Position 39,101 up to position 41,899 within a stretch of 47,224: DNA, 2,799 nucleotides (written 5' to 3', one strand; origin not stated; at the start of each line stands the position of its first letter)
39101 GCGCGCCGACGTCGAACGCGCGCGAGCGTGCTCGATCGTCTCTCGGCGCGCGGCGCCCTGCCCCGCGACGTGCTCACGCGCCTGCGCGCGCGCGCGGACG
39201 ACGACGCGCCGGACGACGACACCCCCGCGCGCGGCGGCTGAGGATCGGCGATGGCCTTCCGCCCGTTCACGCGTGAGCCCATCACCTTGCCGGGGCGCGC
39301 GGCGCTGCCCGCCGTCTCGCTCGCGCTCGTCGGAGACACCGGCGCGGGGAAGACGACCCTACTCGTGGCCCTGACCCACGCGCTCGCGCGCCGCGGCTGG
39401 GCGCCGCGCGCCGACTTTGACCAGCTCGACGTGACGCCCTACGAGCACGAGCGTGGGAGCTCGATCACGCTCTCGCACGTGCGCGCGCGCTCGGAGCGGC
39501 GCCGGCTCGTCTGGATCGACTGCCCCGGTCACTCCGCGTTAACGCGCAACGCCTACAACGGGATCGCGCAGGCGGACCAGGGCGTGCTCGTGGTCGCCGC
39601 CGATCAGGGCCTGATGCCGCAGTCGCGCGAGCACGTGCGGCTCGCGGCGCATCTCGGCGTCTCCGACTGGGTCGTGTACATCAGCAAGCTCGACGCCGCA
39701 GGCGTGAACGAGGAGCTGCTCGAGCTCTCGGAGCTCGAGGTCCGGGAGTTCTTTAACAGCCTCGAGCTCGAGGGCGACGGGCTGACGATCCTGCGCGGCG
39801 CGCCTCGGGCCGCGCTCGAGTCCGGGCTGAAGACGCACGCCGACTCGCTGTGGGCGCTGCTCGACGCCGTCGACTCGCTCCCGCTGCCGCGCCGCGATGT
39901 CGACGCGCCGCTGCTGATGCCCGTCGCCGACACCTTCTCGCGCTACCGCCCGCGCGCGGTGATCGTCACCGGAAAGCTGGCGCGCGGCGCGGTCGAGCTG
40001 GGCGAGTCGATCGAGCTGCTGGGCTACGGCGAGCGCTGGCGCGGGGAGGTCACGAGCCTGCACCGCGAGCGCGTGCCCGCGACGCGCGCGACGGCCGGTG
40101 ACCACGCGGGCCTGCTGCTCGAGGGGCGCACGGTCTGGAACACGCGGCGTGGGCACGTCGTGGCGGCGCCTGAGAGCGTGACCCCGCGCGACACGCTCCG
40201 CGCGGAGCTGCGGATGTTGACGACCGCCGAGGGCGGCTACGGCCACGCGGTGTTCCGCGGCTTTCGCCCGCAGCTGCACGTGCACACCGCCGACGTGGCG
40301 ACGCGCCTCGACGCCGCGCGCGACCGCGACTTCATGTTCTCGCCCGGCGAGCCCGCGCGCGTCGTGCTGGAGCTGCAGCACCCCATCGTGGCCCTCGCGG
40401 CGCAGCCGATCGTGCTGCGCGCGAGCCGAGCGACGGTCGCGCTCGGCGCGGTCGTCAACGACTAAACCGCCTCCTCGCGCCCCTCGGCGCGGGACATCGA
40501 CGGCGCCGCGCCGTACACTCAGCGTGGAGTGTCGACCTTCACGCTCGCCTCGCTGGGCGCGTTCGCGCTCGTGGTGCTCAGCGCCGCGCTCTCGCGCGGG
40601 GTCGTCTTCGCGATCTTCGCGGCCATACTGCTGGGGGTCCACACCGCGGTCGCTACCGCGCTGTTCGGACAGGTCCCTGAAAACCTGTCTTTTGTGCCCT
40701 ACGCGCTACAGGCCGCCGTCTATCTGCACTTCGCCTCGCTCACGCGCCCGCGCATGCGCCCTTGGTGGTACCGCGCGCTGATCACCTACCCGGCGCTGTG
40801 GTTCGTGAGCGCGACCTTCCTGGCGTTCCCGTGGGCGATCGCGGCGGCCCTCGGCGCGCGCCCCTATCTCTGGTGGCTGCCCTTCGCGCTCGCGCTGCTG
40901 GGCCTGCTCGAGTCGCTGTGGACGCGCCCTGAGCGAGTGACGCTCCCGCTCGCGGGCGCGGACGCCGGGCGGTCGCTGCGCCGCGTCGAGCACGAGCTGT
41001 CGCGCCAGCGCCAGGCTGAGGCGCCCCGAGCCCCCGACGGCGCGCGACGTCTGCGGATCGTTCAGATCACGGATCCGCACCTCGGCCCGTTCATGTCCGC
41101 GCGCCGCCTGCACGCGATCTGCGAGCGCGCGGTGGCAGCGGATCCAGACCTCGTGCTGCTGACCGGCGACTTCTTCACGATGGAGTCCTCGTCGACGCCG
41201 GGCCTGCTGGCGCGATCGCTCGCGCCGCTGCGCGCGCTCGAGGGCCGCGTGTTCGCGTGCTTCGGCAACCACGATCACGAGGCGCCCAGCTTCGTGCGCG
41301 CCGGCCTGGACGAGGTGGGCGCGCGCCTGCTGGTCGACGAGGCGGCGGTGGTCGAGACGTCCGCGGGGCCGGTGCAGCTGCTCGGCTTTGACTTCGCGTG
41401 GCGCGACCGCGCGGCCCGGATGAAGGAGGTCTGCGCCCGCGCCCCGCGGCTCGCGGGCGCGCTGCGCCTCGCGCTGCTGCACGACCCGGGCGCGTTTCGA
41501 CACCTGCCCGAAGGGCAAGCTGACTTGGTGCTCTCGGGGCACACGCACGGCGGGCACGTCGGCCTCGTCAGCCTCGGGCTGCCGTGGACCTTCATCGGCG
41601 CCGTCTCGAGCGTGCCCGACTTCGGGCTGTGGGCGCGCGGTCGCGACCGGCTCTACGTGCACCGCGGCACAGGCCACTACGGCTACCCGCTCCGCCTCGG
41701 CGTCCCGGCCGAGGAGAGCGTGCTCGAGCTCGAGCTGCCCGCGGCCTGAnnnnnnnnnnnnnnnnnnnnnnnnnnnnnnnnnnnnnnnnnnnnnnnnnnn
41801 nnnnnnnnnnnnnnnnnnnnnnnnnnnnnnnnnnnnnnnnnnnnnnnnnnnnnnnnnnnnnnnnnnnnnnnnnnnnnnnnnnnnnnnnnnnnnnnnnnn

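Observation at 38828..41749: Candidate uncharacterized module: diverged EF-Tu paralog (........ / SKLD) plus membrane metallophosphoesterase, preceded by a small secreted protein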

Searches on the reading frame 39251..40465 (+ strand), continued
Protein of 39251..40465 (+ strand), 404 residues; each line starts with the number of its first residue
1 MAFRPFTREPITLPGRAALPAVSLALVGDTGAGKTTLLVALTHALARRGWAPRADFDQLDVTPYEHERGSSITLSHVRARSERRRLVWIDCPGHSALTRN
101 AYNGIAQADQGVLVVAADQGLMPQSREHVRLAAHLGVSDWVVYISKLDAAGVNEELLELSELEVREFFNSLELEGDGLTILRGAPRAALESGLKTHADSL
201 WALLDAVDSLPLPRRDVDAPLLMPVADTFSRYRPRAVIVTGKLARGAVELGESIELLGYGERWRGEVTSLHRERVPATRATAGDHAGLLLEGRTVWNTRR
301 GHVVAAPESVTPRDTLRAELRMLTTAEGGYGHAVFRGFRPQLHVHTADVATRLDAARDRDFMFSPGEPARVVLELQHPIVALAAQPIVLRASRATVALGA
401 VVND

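Call 67: find_encoding_contigs(protein=P0112, flank=7000, max_places=2)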
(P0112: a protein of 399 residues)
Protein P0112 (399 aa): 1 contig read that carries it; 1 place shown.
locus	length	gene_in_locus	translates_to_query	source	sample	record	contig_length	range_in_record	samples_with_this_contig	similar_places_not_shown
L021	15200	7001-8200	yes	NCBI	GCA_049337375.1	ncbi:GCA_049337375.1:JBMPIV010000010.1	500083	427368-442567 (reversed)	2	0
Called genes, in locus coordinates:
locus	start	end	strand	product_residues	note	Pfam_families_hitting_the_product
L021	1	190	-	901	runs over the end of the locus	PF00069:Pkinase, PF07714:PK_Tyr_Ser-Thr, PF01636:APH (weak), PF13424:TPR_12 (weak), PF13424:TPR_12, PF13424:TPR_12, PF13374:TPR_10 (weak), PF13424:TPR_12 (weak), +4 more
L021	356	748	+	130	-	-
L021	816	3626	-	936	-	PF00069:Pkinase, PF07714:PK_Tyr_Ser-Thr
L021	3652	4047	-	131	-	-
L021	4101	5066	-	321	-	PF20032:ADYC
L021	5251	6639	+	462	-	PF16697:Yop-YscD_cpl (weak), PF00498:FHA, PF00158:Sigma54_activat, PF14532:Sigma54_activ_2, PF07728:AAA_5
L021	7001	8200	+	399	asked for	PF00009:GTP_EFTU, PF01926:MMR_HSR1 (faint), PF03144:GTP_EFTU_D2, PF03143:GTP_EFTU_D3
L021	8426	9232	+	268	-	-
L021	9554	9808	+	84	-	PF13619:KTSC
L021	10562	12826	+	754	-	PF21419:RoxA-like_Cyt-c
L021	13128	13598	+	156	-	-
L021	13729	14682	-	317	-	-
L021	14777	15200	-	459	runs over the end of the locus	PF08450:SGL (faint)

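Call 68: find_encoding_contigs(protein=P0079, flank=7000, max_places=2)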
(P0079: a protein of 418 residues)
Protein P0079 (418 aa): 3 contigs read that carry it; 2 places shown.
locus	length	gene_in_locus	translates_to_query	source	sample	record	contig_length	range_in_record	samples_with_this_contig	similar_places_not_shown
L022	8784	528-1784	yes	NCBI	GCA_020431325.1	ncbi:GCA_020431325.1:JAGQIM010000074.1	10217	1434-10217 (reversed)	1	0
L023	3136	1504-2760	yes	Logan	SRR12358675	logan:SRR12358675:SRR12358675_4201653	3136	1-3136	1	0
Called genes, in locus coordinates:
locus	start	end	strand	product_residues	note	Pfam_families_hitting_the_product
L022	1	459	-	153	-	?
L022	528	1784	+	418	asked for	PF00009:GTP_EFTU, PF01926:MMR_HSR1, PF03144:GTP_EFTU_D2 (faint)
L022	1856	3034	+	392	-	PF11199:DUF2891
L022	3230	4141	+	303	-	-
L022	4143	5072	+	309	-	-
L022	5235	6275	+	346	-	PF03706:LPG_synthase_TM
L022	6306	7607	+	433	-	PF07611:DUF1574 (faint)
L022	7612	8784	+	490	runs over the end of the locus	PF03062:MBOAT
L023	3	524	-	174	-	?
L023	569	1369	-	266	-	PF13385:Laminin_G_3, PF02210:Laminin_G_2 (weak)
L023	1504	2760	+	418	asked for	PF00009:GTP_EFTU, PF01926:MMR_HSR1, PF03144:GTP_EFTU_D2 (faint)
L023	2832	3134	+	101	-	?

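Call 69: find_encoding_contigs(protein=P0123, flank=7000, max_places=2)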
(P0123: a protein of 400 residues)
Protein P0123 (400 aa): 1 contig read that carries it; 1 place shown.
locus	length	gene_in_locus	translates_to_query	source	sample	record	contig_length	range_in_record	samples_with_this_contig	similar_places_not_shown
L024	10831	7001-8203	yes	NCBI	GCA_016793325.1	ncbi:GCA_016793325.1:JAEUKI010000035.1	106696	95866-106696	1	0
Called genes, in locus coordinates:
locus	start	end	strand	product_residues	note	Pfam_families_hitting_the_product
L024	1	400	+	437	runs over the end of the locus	PF02403:Seryl_tRNA_N, PF00587:tRNA-synt_2b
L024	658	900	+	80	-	PF01722:BolA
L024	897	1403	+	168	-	-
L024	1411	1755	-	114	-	-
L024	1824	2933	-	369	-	PF00158:Sigma54_activat (weak), PF00004:AAA, PF07726:AAA_3 (weak), PF07728:AAA_5, PF13401:AAA_22 (weak)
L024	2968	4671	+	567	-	PF07690:MFS_1, PF00854:PTR2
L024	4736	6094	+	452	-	PF00067:p450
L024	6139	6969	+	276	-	PF04116:FA_hydroxylase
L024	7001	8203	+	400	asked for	PF00009:GTP_EFTU, PF03144:GTP_EFTU_D2, PF03143:GTP_EFTU_D3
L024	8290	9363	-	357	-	PF13145:Rotamase_2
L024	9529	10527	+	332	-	PF00069:Pkinase, PF07714:PK_Tyr_Ser-Thr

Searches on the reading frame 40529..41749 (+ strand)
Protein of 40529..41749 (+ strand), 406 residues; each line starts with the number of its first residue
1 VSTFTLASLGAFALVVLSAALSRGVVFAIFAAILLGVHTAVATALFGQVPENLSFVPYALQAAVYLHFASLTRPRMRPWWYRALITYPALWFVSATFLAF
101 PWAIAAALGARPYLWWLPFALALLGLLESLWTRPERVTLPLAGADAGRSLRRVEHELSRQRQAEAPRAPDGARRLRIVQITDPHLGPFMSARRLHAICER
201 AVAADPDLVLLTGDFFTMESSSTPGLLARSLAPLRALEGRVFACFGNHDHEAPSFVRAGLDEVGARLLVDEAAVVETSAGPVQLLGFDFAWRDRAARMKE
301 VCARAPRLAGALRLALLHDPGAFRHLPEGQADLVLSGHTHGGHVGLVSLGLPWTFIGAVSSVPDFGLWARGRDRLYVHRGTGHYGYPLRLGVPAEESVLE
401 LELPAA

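Call 3: search_protein_families(library=pfam, proteins=[window:40529-41749:+], max_evalue=0.01)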
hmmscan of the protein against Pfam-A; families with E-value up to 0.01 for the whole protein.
window:40529-41749:+ (406 aa): 2 families
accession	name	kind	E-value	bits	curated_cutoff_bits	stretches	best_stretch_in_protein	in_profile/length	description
PF00149.33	Metallophos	-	1.2e-10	42.6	21.5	1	175-341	1-190/191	Calcineurin-like phosphoesterase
PF12850.12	Metallophos_2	-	1e-06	29.3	27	1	176-341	2-118/154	Calcineurin-like phosphoesterase superfamily domain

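Call 4: search_protein_families(library=ncbifam, proteins=[window:40529-41749:+], max_evalue=0.01)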
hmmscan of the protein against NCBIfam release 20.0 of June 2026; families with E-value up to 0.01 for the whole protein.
window:40529-41749:+ (406 aa): 3 families
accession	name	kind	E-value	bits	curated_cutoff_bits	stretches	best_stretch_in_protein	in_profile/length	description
NF008460.0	PRK11340.1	equivalog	1.9e-25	89.8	188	1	169-401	49-270/271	phosphodiesterase YaeI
NF033458.1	lipid_A_LpxG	equivalog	1.7e-16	60.5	350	2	174-252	44-121/321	UDP-2,3-diacylglucosamine diphosphatase LpxG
TIGR04123.1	P_estr_lig_assc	hypoth_equivalog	0.0021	17.5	150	0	191-254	50-113/207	ligase-associated DNA damage response endonuclease PdeM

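Call 24: list_cluster_members(proteins=[P0001, P0002, P0003, P0011, window:40529-41749:+, window:38828-39241:+])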
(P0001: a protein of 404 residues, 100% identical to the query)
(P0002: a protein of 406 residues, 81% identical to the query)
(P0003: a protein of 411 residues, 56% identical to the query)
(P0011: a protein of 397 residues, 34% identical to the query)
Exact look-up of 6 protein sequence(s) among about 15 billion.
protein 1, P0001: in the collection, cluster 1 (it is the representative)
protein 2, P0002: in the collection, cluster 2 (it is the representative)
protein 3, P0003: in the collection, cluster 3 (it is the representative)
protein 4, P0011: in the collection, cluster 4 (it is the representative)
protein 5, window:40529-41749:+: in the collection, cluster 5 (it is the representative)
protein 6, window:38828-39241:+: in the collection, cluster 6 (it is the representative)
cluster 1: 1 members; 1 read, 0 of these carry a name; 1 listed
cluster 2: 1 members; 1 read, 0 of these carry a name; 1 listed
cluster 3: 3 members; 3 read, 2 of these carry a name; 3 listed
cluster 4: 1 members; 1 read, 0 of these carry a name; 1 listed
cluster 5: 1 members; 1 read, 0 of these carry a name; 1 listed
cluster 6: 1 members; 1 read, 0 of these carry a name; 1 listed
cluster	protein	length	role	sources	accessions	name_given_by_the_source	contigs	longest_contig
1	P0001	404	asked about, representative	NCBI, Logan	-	-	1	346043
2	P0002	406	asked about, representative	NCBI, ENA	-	-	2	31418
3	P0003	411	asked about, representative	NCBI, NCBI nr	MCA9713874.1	MAG: 50S ribosome-binding GTPase [Myxococcales bacterium] | 50S ribosome-binding GTPase [Myxococcales bacterium]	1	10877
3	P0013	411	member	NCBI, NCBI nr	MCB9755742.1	MAG: 50S ribosome-binding GTPase [Myxococcales bacterium] | 50S ribosome-binding GTPase [Myxococcales bacterium]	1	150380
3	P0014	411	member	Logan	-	-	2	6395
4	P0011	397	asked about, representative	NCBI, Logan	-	-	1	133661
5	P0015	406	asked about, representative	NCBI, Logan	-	-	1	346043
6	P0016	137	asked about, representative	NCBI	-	-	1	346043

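Call 50: search_protein_families(library=padloc, proteins=[window:40529-41749:+], max_evalue=0.001)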
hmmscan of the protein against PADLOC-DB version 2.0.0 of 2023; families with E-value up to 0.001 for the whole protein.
window:40529-41749:+ (406 aa): 0 families

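Call 51: find_homologous_proteins(query=window:40529-41749:+, max_evalue=1e-30)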
Query window:40529-41749:+ (406 aa): 3419 proteins with E <= 1e-30 among 8000 candidates; the best 120 are listed.
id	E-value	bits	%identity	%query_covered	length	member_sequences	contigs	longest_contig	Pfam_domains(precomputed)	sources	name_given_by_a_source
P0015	2.5e-265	898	100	100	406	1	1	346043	PF12850.13,PF00149.34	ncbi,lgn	-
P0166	8.6e-198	676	77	99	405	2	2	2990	PF00149.34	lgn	-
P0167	2.5e-153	529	64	99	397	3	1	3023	PF00149.34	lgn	-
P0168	2.3e-149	516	87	66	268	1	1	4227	PF12850.13,PF00149.34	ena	-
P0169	1.8e-148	513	64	100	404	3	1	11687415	PF12850.13,PF00149.34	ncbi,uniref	ncbi:metallophosphoesterase [Sorangium sp. So ce315]|uniref:metallophosphoesterase n=1 Tax=Sorangium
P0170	5.4e-148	512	63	99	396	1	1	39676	PF12850.13,PF00149.34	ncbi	ncbi:MAG: metallophosphoesterase [Nannocystaceae bacterium]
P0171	1.6e-145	503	65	93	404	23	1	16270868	PF12850.13,PF00149.34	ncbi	ncbi:metallophosphoesterase [Sorangium sp. So ce1128]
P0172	3.0e-145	502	64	94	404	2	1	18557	PF00149.34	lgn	-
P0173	4.7e-145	502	63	93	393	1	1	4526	PF00149.34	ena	-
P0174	9.2e-145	501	62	94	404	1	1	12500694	PF12850.13,PF00149.34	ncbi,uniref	ncbi:metallophosphoesterase [Sorangium sp. So ce854]|uniref:metallophosphoesterase n=1 Tax=Sorangium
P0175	3.8e-144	499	62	99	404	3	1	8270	PF12850.13,PF00149.34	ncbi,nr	ncbi:MAG: metallophosphoesterase [Myxococcales bacterium]|nr:metallophosphoesterase [Myxococcales ba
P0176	5.4e-144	498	61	99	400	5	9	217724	PF12850.13,PF00149.34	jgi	jgi:predicted MPP superfamily phosphohydrolase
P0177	1.0e-143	497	64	94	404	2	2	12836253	PF12850.13,PF00149.34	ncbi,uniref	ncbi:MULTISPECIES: metallophosphoesterase [Sorangium]|uniref:metallophosphoesterase n=1 Tax=Sorangiu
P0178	2.9e-143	496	61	99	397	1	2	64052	PF12850.13,PF00149.34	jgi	jgi:predicted MPP superfamily phosphohydrolase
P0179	2.9e-143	496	63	99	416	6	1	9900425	PF12850.13,PF00149.34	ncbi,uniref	ncbi:metallophosphoesterase [Sorangium sp. So ce1036]|uniref:metallophosphoesterase n=1 Tax=Sorangiu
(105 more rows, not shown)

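Call 53: find_encoding_contigs(protein=P0170, flank=6000, max_places=2)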
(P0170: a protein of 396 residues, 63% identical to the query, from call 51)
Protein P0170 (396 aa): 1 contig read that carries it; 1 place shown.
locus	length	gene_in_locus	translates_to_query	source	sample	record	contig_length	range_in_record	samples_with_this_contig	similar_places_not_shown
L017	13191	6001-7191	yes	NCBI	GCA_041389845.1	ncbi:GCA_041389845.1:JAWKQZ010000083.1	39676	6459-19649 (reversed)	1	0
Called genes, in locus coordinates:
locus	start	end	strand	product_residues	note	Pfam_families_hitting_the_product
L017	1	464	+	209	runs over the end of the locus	-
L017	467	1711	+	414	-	PF00924:MS_channel_2nd, PF21082:MS_channel_3rd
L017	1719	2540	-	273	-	PF00378:ECH_1, PF16113:ECH_2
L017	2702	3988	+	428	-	PF13435:Cytochrome_C554 (faint)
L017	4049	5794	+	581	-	-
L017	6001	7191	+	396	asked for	PF00149:Metallophos, PF12850:Metallophos_2 (weak)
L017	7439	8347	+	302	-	PF13855:LRR_8 (faint), PF12799:LRR_4 (faint), PF23598:LRR_14 (faint)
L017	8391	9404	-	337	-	PF02322:Cyt_bd_oxida_II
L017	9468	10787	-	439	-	PF01654:Cyt_bd_oxida_I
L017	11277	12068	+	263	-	PF02544:Steroid_dh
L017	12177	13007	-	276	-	PF12680:SnoaL_2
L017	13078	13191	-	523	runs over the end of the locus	PF00583:Acetyltransf_1, PF00795:CN_hydrolase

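Call 54: find_encoding_contigs(protein=P0169, flank=6000, max_places=2)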
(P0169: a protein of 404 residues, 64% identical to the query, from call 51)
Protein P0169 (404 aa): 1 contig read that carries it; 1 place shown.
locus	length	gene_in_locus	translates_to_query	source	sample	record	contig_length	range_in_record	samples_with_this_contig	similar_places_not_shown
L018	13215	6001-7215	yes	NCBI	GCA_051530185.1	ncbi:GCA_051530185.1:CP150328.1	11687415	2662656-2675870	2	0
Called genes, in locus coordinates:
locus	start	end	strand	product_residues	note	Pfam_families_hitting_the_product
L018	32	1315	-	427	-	PF00089:Trypsin, PF13365:Trypsin_2, PF08964:Crystall_3 (faint)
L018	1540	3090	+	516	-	PF13188:PAS_8 (faint), PF08448:PAS_4, PF08447:PAS_3, PF00989:PAS (weak), PF08448:PAS_4, PF13426:PAS_9 (weak), PF01740:STAS, PF13466:STAS_2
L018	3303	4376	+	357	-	PF04199:Cyclase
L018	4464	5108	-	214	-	PF00457:Glyco_hydro_11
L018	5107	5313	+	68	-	-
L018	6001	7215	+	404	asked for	PF00149:Metallophos, PF12850:Metallophos_2 (faint)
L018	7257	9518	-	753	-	PF04715:, PF00425:Chorismate_bind, PF01063:Aminotran_4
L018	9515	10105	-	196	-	PF00117:GATase, PF07722:Peptidase_C26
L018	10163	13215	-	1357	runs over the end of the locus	PF00668:Condensation, PF00501:AMP-binding, PF13193:AMP-binding_C (faint), PF00550:PP-binding, PF00106:adh_short, PF08659:KR, PF13561:adh_short_C2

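Call 55: find_encoding_contigs(protein=P0176, flank=6000, max_places=2)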
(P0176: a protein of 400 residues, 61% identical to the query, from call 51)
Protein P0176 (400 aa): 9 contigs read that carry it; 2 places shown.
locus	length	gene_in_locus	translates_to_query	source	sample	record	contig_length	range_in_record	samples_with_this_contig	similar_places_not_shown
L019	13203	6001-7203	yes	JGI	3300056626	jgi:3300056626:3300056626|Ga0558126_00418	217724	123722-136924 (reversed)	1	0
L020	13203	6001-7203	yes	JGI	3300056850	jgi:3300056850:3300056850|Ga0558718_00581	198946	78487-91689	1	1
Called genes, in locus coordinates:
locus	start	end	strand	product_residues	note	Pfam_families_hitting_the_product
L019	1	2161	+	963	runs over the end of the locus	PF00501:AMP-binding, PF00550:PP-binding (weak), PF01370:Epimerase, PF07993:NAD_binding_4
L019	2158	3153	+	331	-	PF13521:AAA_28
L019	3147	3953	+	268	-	PF13489:Methyltransf_23, PF05175:MTS (weak), PF08241:Methyltransf_11 (weak), PF13649:Methyltransf_25, PF13847:Methyltransf_31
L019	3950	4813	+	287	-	PF05721:PhyH (faint)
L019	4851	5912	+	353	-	PF08240:ADH_N, PF00107:ADH_zinc_N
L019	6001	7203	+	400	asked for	PF00149:Metallophos, PF12850:Metallophos_2 (faint)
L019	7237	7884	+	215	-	PF00730:HhH-GPD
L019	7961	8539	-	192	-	PF00072:Response_reg, PF02954:HTH_8, PF13556:HTH_30 (faint)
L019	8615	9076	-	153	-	PF13581:HATPase_c_2 (weak), PF02518:HATPase_c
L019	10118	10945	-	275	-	PF00561:Abhydrolase_1 (weak), PF12146:Hydrolase_4 (weak), PF12697:Abhydrolase_6 (weak)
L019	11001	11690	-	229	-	-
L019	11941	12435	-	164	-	-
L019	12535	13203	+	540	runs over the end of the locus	PF00732:GMC_oxred_N, PF00890:FAD_binding_2 (faint), PF01266:DAO (weak), PF05199:GMC_oxred_C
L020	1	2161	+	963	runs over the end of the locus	PF00501:AMP-binding, PF00550:PP-binding (weak), PF01370:Epimerase, PF07993:NAD_binding_4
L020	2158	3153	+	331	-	PF13521:AAA_28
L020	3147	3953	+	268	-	PF13489:Methyltransf_23, PF05175:MTS (weak), PF08241:Methyltransf_11 (weak), PF13649:Methyltransf_25, PF13847:Methyltransf_31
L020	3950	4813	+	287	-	PF05721:PhyH (faint)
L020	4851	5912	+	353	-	PF08240:ADH_N, PF00107:ADH_zinc_N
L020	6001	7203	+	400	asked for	PF00149:Metallophos, PF12850:Metallophos_2 (faint)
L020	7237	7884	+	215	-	PF00730:HhH-GPD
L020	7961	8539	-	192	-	PF00072:Response_reg, PF02954:HTH_8, PF13556:HTH_30 (faint)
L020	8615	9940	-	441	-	PF25323:6TM_PilS (weak), PF00512:HisKA (weak), PF02518:HATPase_c, PF13581:HATPase_c_2 (weak)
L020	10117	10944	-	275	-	PF00561:Abhydrolase_1 (weak), PF12146:Hydrolase_4 (weak), PF12697:Abhydrolase_6 (weak)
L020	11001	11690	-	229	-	-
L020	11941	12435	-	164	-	-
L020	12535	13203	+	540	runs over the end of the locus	PF00732:GMC_oxred_N, PF00890:FAD_binding_2 (faint), PF01266:DAO (weak), PF05199:GMC_oxred_C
